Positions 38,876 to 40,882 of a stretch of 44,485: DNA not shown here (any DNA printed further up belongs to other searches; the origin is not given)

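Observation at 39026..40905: XRE-like ORF plus a TM / coiled-coil / DUF4041 / T5orf172 protein: candidate uncharacterised prophage-encoded exclusion or abortive-infection module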

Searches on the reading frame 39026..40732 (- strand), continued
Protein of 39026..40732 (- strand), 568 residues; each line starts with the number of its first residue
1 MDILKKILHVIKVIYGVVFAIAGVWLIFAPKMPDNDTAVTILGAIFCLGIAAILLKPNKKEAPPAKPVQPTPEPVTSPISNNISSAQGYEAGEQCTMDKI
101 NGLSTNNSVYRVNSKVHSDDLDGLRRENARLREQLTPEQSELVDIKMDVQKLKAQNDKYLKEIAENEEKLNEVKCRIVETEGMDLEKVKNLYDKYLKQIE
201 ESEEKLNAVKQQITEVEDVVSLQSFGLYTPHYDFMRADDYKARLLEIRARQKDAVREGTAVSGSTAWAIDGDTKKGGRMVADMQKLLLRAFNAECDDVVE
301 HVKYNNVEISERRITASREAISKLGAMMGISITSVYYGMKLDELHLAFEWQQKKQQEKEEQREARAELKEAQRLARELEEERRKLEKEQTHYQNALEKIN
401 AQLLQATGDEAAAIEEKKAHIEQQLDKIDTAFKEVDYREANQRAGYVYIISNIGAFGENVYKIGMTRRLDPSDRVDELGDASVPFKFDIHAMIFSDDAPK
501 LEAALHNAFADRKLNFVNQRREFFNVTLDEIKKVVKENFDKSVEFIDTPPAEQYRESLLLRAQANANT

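Call 27: find_related_loci(query=window:39026-40732:-, collection=genome_contigs, flank=4000)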
Query window:39026-40732:- (568 aa) in genome_contigs; peptide patterns used: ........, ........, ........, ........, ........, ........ (x = any residue, [..] = any of these).
102 stretches matched a pattern; 84 encode a relative of the query (tblastn E <= 1e-3); the best 80 are kept; 80 distinct loci.
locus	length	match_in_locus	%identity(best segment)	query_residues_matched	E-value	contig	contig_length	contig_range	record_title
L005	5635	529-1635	70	195-563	5e-174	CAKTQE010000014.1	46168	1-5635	MAG: uncultured Oscillospiraceae bacterium isolate REFINED_METABAT215_TOP10_CONTIGS_1500_ASSEMBLY_K77_MERGED__Hadza_PheC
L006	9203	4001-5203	52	125-561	6e-150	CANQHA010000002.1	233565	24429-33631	MAG: uncultured Clostridia bacterium isolate Lapin-028__bin48 genome assembly, contig: Lapin-028__NODE_17_length_233565_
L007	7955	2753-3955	52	125-561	4e-149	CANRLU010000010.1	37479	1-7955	MAG: uncultured Clostridia bacterium isolate Lapin-011__bin22 genome assembly, contig: Lapin-011__NODE_963_length_37479_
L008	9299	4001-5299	53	115-564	2e-147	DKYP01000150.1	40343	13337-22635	MAG TPA_asm: Lachnoclostridium sp. UBA7097 UBA7097_contig_11425, whole genome shotgun sequence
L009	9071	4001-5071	60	206-562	1e-146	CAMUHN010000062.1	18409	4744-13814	MAG TPA_asm: uncultured Roseburia sp. isolate SRR14038241_bin.66_metawrap_v1.3_MAG genome assembly, contig: NODE.3324_le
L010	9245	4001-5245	54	114-557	2e-143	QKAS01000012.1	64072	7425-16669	MAG: Clostridia bacterium isolate SZUA-378 scaffold_634, whole genome shotgun sequence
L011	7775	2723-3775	63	209-561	1e-142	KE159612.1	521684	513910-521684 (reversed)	Lachnospiraceae bacterium M18-1 genomic scaffold acPFy-supercont1.5, whole genome shotgun sequence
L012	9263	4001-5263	52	117-561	7e-142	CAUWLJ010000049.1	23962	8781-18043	MAG: uncultured Eisenbergiella sp. isolate SRS10476985__bin131 genome assembly, contig: SRS10476985_NODE_2828_length_239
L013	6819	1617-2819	52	124-562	2e-141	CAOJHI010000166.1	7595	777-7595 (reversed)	MAG TPA_asm: uncultured Lachnospiraceae bacterium isolate SRR17684647_bin.46_metawrap_v1.3_MAG genome assembly, contig:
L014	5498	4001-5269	52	124-566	9e-141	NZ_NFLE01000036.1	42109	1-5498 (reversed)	Lachnoclostridium sp. An14 An14_contig_36, whole genome shotgun sequence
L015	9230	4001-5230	51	124-564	6e-141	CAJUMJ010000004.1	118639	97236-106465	MAG TPA_asm: uncultured Lachnospiraceae bacterium isolate MGBC158728 genome assembly, contig: MGBC158728.4, whole genome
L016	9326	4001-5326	54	115-562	7e-141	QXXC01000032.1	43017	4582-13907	Clostridiaceae bacterium strain 1XD21-72 Scaffold32_1, whole genome shotgun sequence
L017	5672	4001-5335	52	121-565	9e-141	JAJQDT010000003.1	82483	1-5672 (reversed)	MAG: Lachnospiraceae bacterium isolate MI.11_2 NODE_31_length_82483_cov_25.002984, whole genome shotgun sequence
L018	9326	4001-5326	54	115-562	6e-141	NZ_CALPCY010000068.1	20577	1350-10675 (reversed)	Otoolea muris strain DSM 111138 NODE_68_length_20577_cov_139.143707, whole genome shotgun sequence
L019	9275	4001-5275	51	120-568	2e-140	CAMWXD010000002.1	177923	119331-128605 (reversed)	MAG TPA_asm: uncultured Eubacterium sp. isolate SRR14411328_bin.4_metawrap_v1.3_MAG genome assembly, contig: NODE.3_leng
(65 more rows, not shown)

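Call 29: search_dna_similar(query=window:39026-40732:-, collection=phages, mode=protein, max_rows=30)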
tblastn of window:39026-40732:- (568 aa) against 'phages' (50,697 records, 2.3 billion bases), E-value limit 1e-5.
Records with a match: 44; places in all: 44; records where one place covers at least 80% of the query: 0.
Best place of each record, by identity: <60% 44.
By first word of the organism name: Streptococcus 12; Corynebacterium 5; Enterobacteria 5; Klebsiella 4; Clostridium 3; Vibrio 3; Escherichia 2; Bacteriophage 2; Lactobacillus 2; Marinitoga 2; and 3 more.
By host as written in the record: - 10; Corynebacterium vitaeruminis CAG1 3; Corynebacterium vitaeruminis CAG1, a derivative of (NCIB9291) 2; Lactobacillus casei BL23 2; Escherichia coli 2; Mycobacterium smegmatis mc#155 1; Escherichia coli str. K-12 substr. MG1655 1; Clostridium botulinum D str. 1873 1; and 22 more.
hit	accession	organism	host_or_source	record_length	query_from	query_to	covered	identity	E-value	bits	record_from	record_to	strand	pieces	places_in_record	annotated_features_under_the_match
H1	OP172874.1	Mycobacterium phage Mask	Mycobacterium smegmatis mc#155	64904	124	557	76%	40.2%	2e-65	237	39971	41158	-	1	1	44: hypothetical protein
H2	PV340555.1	Escherichia phage PhiR26_1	Escherichia coli str. K-12 substr. ...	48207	160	568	72%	41.5%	2e-72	258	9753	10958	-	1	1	PD-lambda-1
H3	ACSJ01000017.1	Clostridium phage D-1873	Clostridium botulinum D str. 1873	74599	133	524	69%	42.7%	3e-72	257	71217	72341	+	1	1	phage protein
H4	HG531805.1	Clostridium phage CDMH1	-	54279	204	558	63%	46.2%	5e-79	277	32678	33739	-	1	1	CDHM1_gp42: putative regulatory protein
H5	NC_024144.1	Clostridium phage CDMH1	-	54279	204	558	63%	46.2%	5e-79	277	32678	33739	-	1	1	CDHM1_gp42: DUF4041 domain-containing protein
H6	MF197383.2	Corynebacterium phage Poushou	Corynebacterium vitaeruminis CAG1, a ...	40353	146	558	73%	39.1%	7e-69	248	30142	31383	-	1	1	33: ATPase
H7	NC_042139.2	Corynebacterium phage Poushou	Corynebacterium vitaeruminis CAG1, a ...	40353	146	558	73%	39.1%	7e-69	248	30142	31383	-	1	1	33: DUF4041 domain-containing protein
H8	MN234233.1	Corynebacterium phage Colleen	Corynebacterium vitaeruminis CAG1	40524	146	558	73%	39.1%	7e-69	248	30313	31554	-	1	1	33: AAA-ATPase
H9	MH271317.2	Corynebacterium phage TouchMeNot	Corynebacterium vitaeruminis CAG1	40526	146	558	73%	39.1%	7e-69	248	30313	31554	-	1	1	33: hypothetical protein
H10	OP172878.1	Corynebacterium phage Arianna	Corynebacterium vitaeruminis CAG1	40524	146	558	73%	39.1%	7e-69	248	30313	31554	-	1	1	33: hypothetical protein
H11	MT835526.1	Bacteriophage sp.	human fecal samples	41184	139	564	75%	37.0%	4e-47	183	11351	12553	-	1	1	record has no annotation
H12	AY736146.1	Enterobacteria phage ES18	-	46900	211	560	62%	41.3%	2e-59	220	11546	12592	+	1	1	19: gp19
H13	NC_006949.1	Enterobacteria phage ES18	Salmonella typhimurium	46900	211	560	62%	41.3%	2e-59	220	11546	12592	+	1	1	19: DUF4041 domain-containing protein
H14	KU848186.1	Lactobacillus phage PLE3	Lactobacillus casei BL23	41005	212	568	63%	40.3%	8e-67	241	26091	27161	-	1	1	hypothetical protein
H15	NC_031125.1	Lactobacillus phage PLE3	Lactobacillus casei BL23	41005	212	568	63%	40.3%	8e-67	241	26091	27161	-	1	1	DUF4041 domain-containing protein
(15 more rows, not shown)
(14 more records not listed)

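Call 31: get_annotated_region(hit=H2, flank=4000)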
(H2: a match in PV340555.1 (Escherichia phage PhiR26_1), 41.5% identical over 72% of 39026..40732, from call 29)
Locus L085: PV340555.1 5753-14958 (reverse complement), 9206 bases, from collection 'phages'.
description: Escherichia phage PhiR26_1, complete genome.
organism: Escherichia phage PhiR26_1 (NCBI taxid 3416477)
taxonomy: Viruses
host: Escherichia coli str. K-12 substr. MG1655; source: -; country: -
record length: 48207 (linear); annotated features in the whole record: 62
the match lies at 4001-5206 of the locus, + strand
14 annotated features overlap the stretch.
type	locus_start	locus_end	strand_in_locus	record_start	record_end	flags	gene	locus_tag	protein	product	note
CDS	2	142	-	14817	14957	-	-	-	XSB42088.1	hypothetical protein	hypothetical protein YlcG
CDS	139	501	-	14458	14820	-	-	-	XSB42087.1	RusA resolvase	Holliday junction resolvase / Crossover junctionendodeoxyribonuclease rusA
CDS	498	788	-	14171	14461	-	-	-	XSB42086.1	hypothetical protein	hypothetical protein YbcO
CDS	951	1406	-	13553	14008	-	-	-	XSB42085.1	hypothetical protein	hypothetical protein YbcN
CDS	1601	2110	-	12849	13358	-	-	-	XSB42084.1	hypothetical protein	-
CDS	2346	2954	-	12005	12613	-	-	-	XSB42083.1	Rha protein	-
CDS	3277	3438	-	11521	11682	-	-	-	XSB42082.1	hypothetical protein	-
CDS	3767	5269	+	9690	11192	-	-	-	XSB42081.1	PD-lambda-1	-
CDS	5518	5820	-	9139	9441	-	-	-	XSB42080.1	exclusion protein Ren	exclusion protein ren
CDS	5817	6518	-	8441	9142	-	-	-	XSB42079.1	DNA replication protein P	-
CDS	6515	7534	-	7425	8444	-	-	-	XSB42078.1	DNA replication protein O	-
CDS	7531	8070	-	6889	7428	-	-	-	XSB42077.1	cII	activator protein cII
CDS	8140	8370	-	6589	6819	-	-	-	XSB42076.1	Cro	transcriptional regulator cro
CDS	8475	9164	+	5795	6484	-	-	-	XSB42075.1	cI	repressor protein cI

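Call 34: find_encoding_contigs(protein=P0002, flank=3000, max_places=2)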
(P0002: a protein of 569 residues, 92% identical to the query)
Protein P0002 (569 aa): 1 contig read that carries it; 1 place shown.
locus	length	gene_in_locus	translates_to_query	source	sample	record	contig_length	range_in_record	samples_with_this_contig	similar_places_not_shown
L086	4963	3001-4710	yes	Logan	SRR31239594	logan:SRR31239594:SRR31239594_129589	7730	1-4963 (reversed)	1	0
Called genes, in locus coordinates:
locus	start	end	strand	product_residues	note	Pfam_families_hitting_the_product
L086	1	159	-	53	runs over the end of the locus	-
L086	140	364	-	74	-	-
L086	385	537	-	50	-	-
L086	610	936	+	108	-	-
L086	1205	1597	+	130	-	PF01381:HTH_3, PF12844:HTH_19, PF13560:HTH_31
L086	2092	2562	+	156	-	-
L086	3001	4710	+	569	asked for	PF13250:SNIPE, PF10544:T5orf172, PF13455:MUG113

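Call 35: find_encoding_contigs(protein=P0010, flank=3000, max_places=2)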
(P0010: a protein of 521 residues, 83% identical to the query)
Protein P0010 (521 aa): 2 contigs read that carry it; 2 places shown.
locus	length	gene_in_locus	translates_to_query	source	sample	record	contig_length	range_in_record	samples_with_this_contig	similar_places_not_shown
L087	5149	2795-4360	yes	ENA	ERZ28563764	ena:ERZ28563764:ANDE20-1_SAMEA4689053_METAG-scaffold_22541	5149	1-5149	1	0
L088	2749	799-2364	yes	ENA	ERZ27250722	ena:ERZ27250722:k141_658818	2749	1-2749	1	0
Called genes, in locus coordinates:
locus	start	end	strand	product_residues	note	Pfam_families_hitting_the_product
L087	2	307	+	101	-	?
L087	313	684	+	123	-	-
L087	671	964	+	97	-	-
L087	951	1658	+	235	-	PF04542:Sigma70_r2 (weak)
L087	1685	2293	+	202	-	-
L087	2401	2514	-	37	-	-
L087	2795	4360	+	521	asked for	PF13250:SNIPE, PF10544:T5orf172, PF13455:MUG113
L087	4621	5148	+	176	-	?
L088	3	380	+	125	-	?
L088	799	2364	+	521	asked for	PF13250:SNIPE, PF10544:T5orf172, PF13455:MUG113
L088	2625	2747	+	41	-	?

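Call 36: find_encoding_contigs(protein=P0013, flank=3000, max_places=2)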
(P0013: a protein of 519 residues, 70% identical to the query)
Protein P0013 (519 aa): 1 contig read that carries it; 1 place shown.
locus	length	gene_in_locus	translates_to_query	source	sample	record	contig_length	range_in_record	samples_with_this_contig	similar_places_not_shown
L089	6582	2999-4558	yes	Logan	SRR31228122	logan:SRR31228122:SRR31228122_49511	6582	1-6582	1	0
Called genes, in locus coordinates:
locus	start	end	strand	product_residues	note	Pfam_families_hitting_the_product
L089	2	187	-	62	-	?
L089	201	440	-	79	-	PF01381:HTH_3 (weak)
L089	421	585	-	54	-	-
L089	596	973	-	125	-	-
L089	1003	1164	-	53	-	-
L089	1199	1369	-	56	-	-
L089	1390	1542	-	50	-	-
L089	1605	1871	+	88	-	-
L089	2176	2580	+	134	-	-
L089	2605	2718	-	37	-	-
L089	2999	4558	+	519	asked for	PF13250:SNIPE, PF10544:T5orf172, PF13455:MUG113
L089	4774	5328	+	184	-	PF13443:HTH_26 (weak)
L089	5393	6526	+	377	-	PF00589:Phage_integrase (weak)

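Call 37: find_encoding_contigs(protein=P0015, flank=3000, max_places=3)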
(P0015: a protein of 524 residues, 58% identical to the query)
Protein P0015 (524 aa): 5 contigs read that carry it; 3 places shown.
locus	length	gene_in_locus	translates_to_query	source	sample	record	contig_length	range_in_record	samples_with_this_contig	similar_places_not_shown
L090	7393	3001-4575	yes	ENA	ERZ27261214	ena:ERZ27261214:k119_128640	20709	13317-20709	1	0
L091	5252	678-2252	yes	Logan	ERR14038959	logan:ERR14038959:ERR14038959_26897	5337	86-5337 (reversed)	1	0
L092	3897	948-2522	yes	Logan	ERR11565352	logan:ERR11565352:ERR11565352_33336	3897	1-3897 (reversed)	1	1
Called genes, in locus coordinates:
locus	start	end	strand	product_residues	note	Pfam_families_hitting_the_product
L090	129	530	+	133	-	PF12844:HTH_19 (weak), PF01381:HTH_3, PF13560:HTH_31 (faint)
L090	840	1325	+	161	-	PF13958:ToxN_toxin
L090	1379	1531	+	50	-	-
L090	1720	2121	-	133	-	PF15919:HicB_lk_antitox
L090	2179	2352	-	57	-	PF07927:HicA_toxin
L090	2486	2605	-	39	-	-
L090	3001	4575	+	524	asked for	PF13250:SNIPE, PF10544:T5orf172, PF13455:MUG113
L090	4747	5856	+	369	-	PF00589:Phage_integrase (weak)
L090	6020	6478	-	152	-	-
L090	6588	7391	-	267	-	?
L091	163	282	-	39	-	-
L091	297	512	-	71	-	PF12844:HTH_19 (weak), PF13560:HTH_31, PF01381:HTH_3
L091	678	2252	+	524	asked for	PF13250:SNIPE, PF10544:T5orf172, PF13455:MUG113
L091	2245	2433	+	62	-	-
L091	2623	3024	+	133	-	-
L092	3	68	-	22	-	?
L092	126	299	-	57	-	PF07927:HicA_toxin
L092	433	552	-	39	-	-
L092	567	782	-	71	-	PF12844:HTH_19 (weak), PF13560:HTH_31, PF01381:HTH_3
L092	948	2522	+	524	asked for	PF13250:SNIPE, PF10544:T5orf172, PF13455:MUG113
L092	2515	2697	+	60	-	-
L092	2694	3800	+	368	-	PF00589:Phage_integrase (weak)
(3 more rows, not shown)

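Call 48: search_protein_families(library=phrogs, proteins=[window:39026-40732:-], max_evalue=0.001)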
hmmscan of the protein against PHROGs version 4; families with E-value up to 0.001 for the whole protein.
window:39026-40732:- (568 aa): 6 families
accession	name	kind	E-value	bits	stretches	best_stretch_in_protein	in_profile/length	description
phrog_1847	-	unknown function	6.4e-152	507.7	1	120-566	34-471/474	-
phrog_8430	-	unknown function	2.5e-39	136.3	1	354-559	204-403/439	-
phrog_16524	-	unknown function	7.9e-17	62.6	1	442-540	22-115/215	-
phrog_5032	-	unknown function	1.8e-11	45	1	411-545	44-174/178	-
phrog_36333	-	unknown function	9.6e-11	42.6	1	445-539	4-93/199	-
phrog_8130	-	unknown function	3.7e-08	33.8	1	384-543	117-267/434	-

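Call 51: predict_structure(alignment_id=A5)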
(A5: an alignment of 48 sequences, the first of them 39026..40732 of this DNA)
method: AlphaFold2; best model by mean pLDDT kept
length: 568 residues; sequences in the alignment: 48
mean_pLDDT: 68.6   pTM: 0.38
mean pLDDT of the five models: 68.6, 67.2, 65.7, 64.5, 63.6
residues with pLDDT >= 90: 32; 70-90: 289; 50-70: 156; < 50: 91
segments of 3 or more residues with pLDDT < 50: 59-117, 222-226, 469-473, 475-484, 516-518, 549-554
pLDDT, mean of each block of 10 residues (from residue 1): 79 88 81 72 85 67 34 31 27 25 29 44 72 66 73 78 79 67 70 81 78 67 53 71 89 90 84 88 92 91 83 89 87 90 88 82 76 71 75 79 73 79 77 58 59 57 59 44 50 66 70 55 64 70 53 53 58
secondary structure, 60 per line:
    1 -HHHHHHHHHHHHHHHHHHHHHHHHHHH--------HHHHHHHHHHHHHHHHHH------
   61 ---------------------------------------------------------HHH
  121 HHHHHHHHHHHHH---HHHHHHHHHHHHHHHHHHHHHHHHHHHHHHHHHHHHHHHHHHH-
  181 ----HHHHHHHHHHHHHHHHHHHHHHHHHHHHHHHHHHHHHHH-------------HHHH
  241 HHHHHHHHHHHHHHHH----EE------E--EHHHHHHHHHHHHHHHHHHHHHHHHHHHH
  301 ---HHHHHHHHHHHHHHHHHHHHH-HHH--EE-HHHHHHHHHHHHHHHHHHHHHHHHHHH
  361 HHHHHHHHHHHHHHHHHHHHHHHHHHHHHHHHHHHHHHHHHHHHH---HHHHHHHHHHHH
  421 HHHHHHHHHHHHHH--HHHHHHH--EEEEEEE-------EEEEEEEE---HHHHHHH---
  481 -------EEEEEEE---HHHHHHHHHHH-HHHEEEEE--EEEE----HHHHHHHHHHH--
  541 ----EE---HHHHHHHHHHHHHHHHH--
elements in order: H2-28 H37-54 H118-133 H137-179 H185-223 H237-256 H273-300 H304-324 H334-405 H409-434 H437-443 E446-452 E460-467 H471-477 E488-494 H498-508 E513-517 E520-523 H528-538 H550-566
